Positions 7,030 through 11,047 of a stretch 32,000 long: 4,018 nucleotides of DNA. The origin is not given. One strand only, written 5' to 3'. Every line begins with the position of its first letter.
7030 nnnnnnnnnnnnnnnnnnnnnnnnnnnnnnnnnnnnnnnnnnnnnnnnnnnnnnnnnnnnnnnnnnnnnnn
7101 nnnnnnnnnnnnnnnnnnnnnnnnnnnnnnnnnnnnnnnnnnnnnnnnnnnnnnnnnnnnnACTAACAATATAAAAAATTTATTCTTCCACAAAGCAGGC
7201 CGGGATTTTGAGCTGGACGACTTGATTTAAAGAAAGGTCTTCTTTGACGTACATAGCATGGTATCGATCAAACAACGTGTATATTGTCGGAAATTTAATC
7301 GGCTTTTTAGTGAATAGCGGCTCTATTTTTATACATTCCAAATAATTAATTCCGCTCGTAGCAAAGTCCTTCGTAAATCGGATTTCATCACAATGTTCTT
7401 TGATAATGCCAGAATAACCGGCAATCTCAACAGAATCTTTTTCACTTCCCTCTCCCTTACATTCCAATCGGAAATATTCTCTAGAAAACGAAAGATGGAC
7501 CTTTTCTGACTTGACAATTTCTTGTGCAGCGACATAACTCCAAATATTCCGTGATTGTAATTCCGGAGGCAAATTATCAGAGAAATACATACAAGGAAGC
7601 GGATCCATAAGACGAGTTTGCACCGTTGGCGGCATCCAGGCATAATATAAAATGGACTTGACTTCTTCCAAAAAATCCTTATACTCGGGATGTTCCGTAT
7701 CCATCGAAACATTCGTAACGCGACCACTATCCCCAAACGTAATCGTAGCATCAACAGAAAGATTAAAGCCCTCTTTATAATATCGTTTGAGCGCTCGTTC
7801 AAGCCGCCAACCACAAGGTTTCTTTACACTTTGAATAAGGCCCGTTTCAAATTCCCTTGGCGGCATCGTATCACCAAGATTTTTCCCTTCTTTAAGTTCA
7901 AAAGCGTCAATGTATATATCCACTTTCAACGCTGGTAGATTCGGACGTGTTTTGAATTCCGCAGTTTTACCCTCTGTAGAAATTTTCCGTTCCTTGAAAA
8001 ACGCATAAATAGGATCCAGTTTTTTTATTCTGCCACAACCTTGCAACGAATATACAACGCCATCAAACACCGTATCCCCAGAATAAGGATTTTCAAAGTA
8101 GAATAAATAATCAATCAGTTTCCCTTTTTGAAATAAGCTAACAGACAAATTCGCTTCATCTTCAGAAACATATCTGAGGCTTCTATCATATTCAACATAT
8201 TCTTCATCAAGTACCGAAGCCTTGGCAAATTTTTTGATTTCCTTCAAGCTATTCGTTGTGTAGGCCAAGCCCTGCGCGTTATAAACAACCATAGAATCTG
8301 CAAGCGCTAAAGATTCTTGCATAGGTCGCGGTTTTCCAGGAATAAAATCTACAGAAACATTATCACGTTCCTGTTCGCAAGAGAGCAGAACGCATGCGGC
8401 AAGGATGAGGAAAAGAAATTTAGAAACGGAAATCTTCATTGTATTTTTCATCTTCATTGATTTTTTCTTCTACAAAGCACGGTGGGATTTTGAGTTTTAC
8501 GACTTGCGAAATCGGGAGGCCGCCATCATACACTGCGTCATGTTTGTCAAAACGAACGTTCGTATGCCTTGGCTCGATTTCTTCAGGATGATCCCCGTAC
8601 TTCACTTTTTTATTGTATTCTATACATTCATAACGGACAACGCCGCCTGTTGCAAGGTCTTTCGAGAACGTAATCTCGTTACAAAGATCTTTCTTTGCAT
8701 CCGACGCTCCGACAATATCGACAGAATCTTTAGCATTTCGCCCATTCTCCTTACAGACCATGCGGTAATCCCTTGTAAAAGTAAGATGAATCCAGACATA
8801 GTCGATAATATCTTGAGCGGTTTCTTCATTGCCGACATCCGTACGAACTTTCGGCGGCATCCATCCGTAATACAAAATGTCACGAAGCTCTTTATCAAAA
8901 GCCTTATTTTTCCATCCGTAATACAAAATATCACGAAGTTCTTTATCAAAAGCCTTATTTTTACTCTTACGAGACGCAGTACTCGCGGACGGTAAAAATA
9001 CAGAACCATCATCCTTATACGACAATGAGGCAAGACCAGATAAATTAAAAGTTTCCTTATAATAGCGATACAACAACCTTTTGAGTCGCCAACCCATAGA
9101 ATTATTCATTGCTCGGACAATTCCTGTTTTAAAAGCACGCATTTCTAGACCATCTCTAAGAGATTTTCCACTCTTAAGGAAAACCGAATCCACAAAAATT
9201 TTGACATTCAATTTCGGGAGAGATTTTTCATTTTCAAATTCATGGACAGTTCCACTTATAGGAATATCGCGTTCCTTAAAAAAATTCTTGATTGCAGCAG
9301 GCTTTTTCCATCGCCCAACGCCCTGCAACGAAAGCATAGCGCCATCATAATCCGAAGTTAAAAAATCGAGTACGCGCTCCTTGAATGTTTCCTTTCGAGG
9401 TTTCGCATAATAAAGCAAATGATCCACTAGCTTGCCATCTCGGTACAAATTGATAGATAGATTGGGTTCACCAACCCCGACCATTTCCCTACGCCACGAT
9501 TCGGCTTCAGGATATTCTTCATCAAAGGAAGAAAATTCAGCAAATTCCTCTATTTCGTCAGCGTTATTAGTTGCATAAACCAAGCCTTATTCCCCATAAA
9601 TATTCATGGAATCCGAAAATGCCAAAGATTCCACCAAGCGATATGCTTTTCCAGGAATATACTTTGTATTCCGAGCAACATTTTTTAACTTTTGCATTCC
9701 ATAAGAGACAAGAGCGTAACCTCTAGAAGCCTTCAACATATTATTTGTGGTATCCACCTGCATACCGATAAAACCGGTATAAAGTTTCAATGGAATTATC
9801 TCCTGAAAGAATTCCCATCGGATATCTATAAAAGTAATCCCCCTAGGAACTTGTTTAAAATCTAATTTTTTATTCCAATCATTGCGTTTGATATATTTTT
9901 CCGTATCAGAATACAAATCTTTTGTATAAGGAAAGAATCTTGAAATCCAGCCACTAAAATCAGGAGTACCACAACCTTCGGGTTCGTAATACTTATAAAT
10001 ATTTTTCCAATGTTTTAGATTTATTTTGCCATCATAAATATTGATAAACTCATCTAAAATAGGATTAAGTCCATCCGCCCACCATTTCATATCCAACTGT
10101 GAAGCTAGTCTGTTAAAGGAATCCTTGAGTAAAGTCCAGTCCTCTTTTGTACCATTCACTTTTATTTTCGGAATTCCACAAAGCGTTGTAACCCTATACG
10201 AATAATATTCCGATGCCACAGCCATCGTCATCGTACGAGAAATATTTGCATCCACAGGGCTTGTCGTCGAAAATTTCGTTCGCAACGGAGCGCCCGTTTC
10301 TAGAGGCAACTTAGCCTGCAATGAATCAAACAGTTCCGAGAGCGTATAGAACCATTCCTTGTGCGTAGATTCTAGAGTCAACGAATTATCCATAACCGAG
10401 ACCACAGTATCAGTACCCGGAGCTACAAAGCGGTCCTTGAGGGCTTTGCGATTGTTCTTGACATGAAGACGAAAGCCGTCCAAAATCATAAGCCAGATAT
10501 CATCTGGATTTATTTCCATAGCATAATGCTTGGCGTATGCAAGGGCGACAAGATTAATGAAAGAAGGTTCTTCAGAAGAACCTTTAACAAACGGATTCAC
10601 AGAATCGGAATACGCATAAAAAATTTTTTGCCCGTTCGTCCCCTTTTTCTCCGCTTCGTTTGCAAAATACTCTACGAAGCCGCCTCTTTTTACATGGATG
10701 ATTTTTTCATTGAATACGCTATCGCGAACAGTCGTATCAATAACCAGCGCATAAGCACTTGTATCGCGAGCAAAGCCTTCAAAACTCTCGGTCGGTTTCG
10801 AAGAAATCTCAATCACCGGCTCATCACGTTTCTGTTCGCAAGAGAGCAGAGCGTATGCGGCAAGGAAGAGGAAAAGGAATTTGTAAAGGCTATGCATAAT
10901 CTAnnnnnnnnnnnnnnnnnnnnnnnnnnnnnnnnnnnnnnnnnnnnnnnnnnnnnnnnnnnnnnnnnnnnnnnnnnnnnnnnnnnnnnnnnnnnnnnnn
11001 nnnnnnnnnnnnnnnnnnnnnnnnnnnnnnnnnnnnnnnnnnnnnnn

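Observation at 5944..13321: Tandem array of a two-module lipoprotein family present in four architectures (fused, nonsense-split, P-deleted, Q-less)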

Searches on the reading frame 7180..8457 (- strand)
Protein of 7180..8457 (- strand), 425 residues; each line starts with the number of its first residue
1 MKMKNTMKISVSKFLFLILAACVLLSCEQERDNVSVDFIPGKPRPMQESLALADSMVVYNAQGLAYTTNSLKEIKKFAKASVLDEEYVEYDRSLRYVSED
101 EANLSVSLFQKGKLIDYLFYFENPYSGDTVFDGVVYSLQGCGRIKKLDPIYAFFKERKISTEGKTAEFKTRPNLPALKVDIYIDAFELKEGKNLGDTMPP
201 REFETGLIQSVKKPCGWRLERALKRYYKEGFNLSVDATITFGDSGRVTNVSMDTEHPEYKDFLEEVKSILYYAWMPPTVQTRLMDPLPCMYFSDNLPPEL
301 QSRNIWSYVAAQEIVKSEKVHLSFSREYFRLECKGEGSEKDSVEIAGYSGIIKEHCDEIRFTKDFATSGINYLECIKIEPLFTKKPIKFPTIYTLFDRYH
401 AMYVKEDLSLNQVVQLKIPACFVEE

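Call 3: search_protein_families(library=pfam, proteins=[window:7180-8457:-], max_evalue=0.1)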
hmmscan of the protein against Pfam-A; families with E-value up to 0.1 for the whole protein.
window:7180-8457:- (425 aa): 0 families

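Call 6: search_protein_families(library=ncbifam, proteins=[window:7180-8457:-], max_evalue=0.1)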
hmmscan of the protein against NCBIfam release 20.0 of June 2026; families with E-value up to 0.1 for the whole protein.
window:7180-8457:- (425 aa): 0 families

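Call 8: find_homologous_proteins(query=window:7183-8358:-, max_evalue=0.001)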
Query seq(392 aa) (392 aa): 105 proteins with E <= 0.001 among 3025 candidates.
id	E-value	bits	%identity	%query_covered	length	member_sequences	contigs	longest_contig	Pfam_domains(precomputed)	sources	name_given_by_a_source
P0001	3.3e-248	841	94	100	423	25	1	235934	-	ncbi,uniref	ncbi:hypothetical protein [Fibrobacter sp.]|uniref:hypothetical protein n=1 Tax=Fibrobacter sp. TaxI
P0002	5.2e-247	837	94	100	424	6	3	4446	-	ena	-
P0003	5.7e-247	837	94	100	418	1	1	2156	-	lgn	-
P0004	7.2e-244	827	92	100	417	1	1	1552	-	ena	-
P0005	3.1e-239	812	91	100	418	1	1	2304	-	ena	-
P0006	1.1e-238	810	90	100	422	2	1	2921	-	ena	-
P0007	1.0e-235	800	90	100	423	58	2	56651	-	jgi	-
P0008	6.6e-233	791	89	100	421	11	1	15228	-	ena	-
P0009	1.2e-231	787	88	100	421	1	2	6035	-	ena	-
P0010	9.0e-224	761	86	100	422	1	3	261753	-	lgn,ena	-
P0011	9.3e-224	761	86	100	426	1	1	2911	-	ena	-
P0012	1.6e-222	757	86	100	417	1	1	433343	-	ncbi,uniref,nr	ncbi:hypothetical protein [Fibrobacter sp. UWB3]|uniref:hypothetical protein n=1 Tax=Fibrobacter sp.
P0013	1.5e-221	754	84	100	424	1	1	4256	-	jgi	jgi:hypothetical protein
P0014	6.0e-221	752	84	99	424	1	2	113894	-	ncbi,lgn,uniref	ncbi:hypothetical protein [Fibrobacter sp.]|uniref:hypothetical protein n=1 Tax=Fibrobacter sp. TaxI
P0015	3.1e-220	749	84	99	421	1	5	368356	-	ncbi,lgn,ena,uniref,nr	ncbi:hypothetical protein [Fibrobacter sp. UBA4297]|uniref:hypothetical protein n=1 Tax=Fibrobacter 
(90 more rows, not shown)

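Call 17: search_protein_families(library=padloc, proteins=[window:7180-8457:-], max_evalue=0.01)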
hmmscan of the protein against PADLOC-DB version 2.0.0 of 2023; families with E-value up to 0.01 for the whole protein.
window:7180-8457:- (425 aa): 0 families

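Call 21: predict_structure(alignment_id=A1)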
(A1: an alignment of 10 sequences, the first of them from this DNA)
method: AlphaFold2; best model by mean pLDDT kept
length: 388 residues; sequences in the alignment: 10
mean_pLDDT: 72.1   pTM: 0.65
mean pLDDT of the five models: 72.1, 71.3, 70.7, 69.7, 68.9
residues with pLDDT >= 90: 101; 70-90: 128; 50-70: 86; < 50: 73
segments of 3 or more residues with pLDDT < 50: 54-59, 247-267, 314-317, 327-331, 342-377
pLDDT, mean of each block of 10 residues (from residue 1): 83 94 94 96 86 50 79 88 77 76 82 94 88 62 85 83 77 85 85 78 94 93 93 92 59 39 50 88 83 62 57 51 53 55 36 24 33 47 61
secondary structure, 60 per line:
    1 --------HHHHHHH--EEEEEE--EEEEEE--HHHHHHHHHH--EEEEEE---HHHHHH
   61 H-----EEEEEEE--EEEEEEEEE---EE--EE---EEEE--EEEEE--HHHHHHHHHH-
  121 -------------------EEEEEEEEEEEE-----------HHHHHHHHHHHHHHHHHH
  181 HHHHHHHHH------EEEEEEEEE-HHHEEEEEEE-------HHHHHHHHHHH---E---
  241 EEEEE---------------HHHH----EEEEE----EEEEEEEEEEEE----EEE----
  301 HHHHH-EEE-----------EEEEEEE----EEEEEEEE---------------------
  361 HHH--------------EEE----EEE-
elements in order: H9-15 E18-23 E26-31 H34-43 E46-51 H55-61 E67-73 E76-84 E97-100 E103-107 H110-119 E140-151 H163-189 E196-204 E209-215 H223-233 E241-245 H261-264 E269-273 E278-289 E294-296 H301-305 E307-309 E321-327 E332-339 E378-380 E385-387

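Call 24: search_protein_representatives(alignment_id=A1)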
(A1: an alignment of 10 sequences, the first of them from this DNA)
Query: 10 sequences, 363 profile positions. Proteins with E-value up to 0.001 (for the whole library): 19; up to 1e-10: 17; up to 1e-30: 9. The best 19 are listed.
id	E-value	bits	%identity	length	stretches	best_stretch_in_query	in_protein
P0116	4.1e-152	522.9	-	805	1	1-362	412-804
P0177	4.6e-122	424.0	-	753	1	1-362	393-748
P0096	4.9e-119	414.1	-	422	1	1-361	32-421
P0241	7.2e-52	193.1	-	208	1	158-363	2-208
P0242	1.2e-47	179.2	-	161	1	209-363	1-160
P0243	1.5e-41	159.1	-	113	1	265-363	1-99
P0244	7.0e-41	156.9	-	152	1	162-278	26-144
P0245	1.8e-34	135.9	-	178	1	156-272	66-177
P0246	2.7e-34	135.3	-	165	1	1-119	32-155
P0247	2.3e-23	99.3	-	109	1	1-78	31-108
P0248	4.1e-23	98.5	-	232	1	206-363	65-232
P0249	9.1e-22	94.1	-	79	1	283-362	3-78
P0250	4.6e-20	88.4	-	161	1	274-363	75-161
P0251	3.4e-19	85.6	-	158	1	36-134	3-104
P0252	3.6e-16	75.7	-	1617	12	100-145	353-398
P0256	1.2e-04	37.7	-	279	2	5-117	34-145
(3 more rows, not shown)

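Call 27: fold_search(model_id=the predicted structure, library=pdb)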
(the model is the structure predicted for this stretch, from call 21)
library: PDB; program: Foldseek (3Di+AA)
matches with E <= 10: 312; with E <= 0.001: 0
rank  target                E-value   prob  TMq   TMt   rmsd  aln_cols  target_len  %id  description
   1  5kf1_A                1.8e-02  0.09  0.10  0.12  18.5       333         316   12  X-ray structure of a glucosamine N-Acetyltransferase from Clostridium acetobutylicum, apo form, pH 5 (released 2016-07-06)
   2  5kgh_A                9.0e-02  0.05  0.10  0.12  18.9       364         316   12  X-ray structure of a glucosamine N-Acetyltransferase from Clostridium acetobutylicum, mutant Y297F (released 2016-07-06)
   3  6wqb                  1.0e-01  0.08  0.13  0.16  18.3       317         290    8  Crystal structure of VipF from Legionella hackeliae in complex with acetyl-CoA (released 2021-11-10)
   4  6i97_D                1.7e-01  0.33  0.13  0.44  14.9       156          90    9  Structure of the ferrioxamine B transporter FoxA from Pseudomonas aeruginosa in complex with ferrioxamine B and a C-te (released 2019-08-28)
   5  9h03_A                1.7e-01  0.15  0.12  0.05  16.8       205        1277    7  NMHase, dihydrouridine, 2.1A, CC_mask=0.7859 (released 2025-10-15)
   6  6ql9_J                3.4e-01  0.02  0.10  0.04  20.5       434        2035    9  Structure of Fatty acid synthase complex from Saccharomyces cerevisiae at 2.9 Angstrom (released 2020-03-18)
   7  6bec_B                3.5e-01  0.01  0.08  0.06  27.6       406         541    9  Crystal structure of VACV D13 in complex with Rifabutin (released 2018-07-18)
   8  6ql9_H                4.5e-01  0.02  0.10  0.03  19.4       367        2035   10  Structure of Fatty acid synthase complex from Saccharomyces cerevisiae at 2.9 Angstrom (released 2020-03-18)
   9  5kga_A                5.3e-01  0.02  0.10  0.12  18.8       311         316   13  X-ray structure of a glucosamine N-Acetyltransferase from Clostridium acetobutylicum, mutant D287N, in complex with N- (released 2016-07-06)
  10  6fip_MODEL_1_A        5.6e-01  0.21  0.14  0.44  11.1       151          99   10  Solution NMR structure of Pseudomonas aeruginosa TonB CTD (released 2018-08-29)
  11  2vfy                  5.6e-01  0.10  0.10  0.17  12.4       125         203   14  AKAP18 delta central domain (released 2008-05-06)
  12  2mct_MODEL_1_A        5.9e-01  0.41  0.16  0.48   5.7       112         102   14  NMR structure of the protein ZP_02042476.1 from Ruminococcus gnavus (released 2013-11-13)
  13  4bwi_A                5.9e-01  0.02  0.09  0.09  22.7       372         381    9  Structure of the phytochrome Cph2 from Synechocystis sp. PCC6803 (released 2013-10-30)
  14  2x9a_B                6.3e-01  0.25  0.11  0.36   6.1        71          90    8  crystal structure of g3p from phage IF1 in complex with its coreceptor, the C-terminal domain of TolA (released 2010-12-01)
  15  7owq_A                6.7e-01  0.02  0.11  0.11  19.4       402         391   10  HsNMT1 in complex with both MyrCoA and peptide N-Methylated-GNCFSKPR (released 2022-12-21)
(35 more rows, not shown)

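Call 45: search_protein_families(library=pfam, proteins=[P0256], max_evalue=1)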
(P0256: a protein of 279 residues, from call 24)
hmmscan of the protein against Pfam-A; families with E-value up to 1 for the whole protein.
P0256 (279 aa): 2 families
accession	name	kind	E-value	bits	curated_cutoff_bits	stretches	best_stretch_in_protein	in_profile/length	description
PF19235.5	DUF5888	-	0.019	15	33.5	1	122-171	145-181/192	Domain of unknown function (DUF5888)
PF18376.6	MDD_C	-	0.029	14.6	23.2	1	64-97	49-81/186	Mevalonate 5-diphosphate decarboxylase C-terminal domain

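Call 100: search_protein_families(library=pfam, alignment_id=A1, max_evalue=1)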
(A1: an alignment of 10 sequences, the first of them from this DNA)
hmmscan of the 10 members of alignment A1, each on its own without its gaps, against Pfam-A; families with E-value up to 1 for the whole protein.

A. member 1, seq(388 aa): 0 families

B. families by the number of members that match (of 10 scanned): 4 families
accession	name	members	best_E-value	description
PF14453.12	ThiS-like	1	0.0033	ThiS-like ubiquitin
PF22721.1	TBP-TOTE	1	0.015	TATA-binding-like protein domain of the TOTE conflict systems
PF24880.1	DUF7738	1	0.066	Domain of unknown function (DUF7738)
PF20452.3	Calmod_bind_C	1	0.1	Calmodulin binding protein C-terminal domain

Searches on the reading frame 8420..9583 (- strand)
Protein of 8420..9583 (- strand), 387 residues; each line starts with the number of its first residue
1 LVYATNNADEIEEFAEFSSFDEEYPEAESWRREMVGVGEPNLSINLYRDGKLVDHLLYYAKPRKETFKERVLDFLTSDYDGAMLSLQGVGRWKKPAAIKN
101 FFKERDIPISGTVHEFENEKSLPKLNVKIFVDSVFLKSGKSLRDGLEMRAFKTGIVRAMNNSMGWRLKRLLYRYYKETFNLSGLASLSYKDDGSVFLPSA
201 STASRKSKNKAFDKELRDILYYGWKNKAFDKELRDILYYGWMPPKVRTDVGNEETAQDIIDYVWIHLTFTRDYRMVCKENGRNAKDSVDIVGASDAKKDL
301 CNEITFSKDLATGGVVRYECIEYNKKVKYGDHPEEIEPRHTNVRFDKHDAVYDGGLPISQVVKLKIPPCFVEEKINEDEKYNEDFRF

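Call 3: search_protein_families(library=pfam, proteins=[window:8420-9583:-], max_evalue=0.1)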
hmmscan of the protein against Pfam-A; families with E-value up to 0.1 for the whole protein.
window:8420-9583:- (387 aa): 0 families

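Call 6: search_protein_families(library=ncbifam, proteins=[window:8420-9583:-], max_evalue=0.1)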
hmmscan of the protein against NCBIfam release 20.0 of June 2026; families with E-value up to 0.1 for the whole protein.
window:8420-9583:- (387 aa): 1 family
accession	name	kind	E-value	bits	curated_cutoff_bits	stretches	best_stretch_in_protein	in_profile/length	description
NF040976.1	RepC_IncLM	exception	0.067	13.2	80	0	269-332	15-73/75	IncL/M type plasmid replication protein RepC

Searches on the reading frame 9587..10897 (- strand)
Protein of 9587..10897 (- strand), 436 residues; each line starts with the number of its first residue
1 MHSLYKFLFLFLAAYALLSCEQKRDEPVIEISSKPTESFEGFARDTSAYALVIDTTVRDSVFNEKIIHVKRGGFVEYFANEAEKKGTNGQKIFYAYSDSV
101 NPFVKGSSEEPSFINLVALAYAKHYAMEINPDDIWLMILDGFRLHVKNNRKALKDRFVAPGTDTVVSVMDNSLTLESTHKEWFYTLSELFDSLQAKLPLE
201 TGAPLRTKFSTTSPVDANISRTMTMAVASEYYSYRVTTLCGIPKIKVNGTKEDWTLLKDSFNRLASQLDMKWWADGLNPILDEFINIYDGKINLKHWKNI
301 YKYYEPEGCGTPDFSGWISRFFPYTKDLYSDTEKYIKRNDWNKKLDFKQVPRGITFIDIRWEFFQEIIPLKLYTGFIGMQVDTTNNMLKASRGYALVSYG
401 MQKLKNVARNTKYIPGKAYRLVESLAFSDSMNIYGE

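Call 3: search_protein_families(library=pfam, proteins=[window:9587-10897:-], max_evalue=0.1)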
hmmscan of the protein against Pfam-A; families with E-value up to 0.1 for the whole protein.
window:9587-10897:- (436 aa): 1 family
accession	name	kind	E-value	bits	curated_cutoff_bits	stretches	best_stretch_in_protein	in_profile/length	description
PF14388.11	DUF4419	-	2.8e-57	194.9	25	1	112-395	2-302/303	Domain of unknown function (DUF4419)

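Call 6: search_protein_families(library=ncbifam, proteins=[window:9587-10897:-], max_evalue=0.1)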
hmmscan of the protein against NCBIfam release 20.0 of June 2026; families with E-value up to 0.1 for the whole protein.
window:9587-10897:- (436 aa): 0 families
